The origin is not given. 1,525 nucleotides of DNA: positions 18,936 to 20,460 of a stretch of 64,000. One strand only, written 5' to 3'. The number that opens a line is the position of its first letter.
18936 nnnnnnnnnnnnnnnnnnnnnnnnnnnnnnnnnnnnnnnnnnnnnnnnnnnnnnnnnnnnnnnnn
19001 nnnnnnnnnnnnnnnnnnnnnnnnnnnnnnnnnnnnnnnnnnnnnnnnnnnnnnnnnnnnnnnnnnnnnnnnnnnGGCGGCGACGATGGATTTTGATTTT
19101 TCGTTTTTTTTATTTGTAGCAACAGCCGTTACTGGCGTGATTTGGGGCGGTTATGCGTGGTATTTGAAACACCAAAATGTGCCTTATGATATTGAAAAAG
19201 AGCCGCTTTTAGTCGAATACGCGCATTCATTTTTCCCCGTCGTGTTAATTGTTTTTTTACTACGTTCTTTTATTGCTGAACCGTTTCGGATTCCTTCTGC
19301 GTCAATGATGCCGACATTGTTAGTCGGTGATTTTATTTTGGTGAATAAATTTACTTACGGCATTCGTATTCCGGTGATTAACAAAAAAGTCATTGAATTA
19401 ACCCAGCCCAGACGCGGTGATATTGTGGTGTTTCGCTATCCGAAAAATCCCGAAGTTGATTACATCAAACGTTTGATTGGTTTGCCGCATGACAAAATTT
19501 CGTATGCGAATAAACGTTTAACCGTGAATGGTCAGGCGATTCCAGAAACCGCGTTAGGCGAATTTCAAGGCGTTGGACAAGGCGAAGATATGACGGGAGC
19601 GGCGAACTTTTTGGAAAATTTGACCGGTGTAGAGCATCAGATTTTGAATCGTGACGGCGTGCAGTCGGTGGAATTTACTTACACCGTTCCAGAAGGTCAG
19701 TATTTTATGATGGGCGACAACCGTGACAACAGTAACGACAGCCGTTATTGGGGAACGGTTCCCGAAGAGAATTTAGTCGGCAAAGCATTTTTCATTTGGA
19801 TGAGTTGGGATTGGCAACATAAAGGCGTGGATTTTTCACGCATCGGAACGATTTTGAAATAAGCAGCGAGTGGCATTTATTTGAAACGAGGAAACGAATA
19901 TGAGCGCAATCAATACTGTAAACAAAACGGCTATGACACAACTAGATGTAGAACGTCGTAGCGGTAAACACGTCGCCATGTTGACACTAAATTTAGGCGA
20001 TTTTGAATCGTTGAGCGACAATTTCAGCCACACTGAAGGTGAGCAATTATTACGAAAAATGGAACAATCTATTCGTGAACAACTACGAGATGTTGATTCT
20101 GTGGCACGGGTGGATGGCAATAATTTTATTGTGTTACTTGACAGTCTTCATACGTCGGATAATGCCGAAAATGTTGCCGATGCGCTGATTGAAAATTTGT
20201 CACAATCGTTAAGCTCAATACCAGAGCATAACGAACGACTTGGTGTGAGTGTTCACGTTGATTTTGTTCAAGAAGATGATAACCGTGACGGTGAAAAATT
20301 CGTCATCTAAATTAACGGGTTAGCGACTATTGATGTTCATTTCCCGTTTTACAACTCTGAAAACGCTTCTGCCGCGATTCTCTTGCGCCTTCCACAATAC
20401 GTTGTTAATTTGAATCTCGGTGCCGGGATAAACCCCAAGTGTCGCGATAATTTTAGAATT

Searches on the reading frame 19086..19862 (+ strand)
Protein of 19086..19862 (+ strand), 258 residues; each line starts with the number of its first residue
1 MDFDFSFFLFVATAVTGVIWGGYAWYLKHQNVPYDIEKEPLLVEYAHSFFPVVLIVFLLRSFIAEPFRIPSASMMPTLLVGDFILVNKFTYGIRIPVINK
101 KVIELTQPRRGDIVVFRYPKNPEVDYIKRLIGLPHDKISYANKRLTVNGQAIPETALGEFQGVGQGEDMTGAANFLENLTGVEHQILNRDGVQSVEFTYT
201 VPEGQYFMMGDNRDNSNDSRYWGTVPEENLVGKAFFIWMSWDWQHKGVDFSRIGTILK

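Call 6: search_protein_families(library=pfam, proteins=[window:19086-19862:+])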
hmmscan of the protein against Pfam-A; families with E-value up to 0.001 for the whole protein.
window:19086-19862:+ (258 aa): 1 family
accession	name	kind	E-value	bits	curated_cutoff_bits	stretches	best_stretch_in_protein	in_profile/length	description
PF10502.14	Peptidase_S26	-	2.3e-58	197.3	22.9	1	43-239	2-168/168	Signal peptidase, peptidase S26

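Call 7: search_protein_families(library=ncbifam, proteins=[window:19086-19862:+])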
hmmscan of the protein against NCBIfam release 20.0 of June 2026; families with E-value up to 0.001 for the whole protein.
window:19086-19862:+ (258 aa): 6 families
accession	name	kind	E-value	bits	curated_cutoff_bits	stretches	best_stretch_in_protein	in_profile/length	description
NF008114.0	PRK10861.1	equivalog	1.3e-72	244.8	277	2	34-148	52-168/324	signal peptidase I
TIGR02227.1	sigpep_I_bact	equivalog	8.5e-51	172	47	1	47-241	3-161/162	signal peptidase I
TIGR02754.1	sod_Ni_protease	equivalog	7.7e-13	48.7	63.25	2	201-234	55-88/90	nickel-type superoxide dismutase maturation protease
TIGR02771.1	TraF_Ti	equivalog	2.2e-09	37.1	100.25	1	199-233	131-164/171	conjugative transfer signal peptidase TraF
TIGR02228.1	sigpep_I_arch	equivalog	6.3e-05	22.9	51.85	0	69-122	36-75/158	signal peptidase I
NF010459.0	PRK13884.1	subfamily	6.4e-05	22.5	156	0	196-230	134-168/178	conjugal transfer peptidase TraF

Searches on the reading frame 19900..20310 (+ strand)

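Call 6: search_protein_families(library=pfam, proteins=[window:19900-20310:+])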
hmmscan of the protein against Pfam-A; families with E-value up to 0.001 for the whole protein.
window:19900-20310:+ (136 aa): 1 family
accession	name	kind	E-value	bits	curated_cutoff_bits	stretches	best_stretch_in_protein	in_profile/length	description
PF00990.26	GGDEF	-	6.2e-17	62.3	23.8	1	13-133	21-142/161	Diguanylate cyclase, GGDEF domain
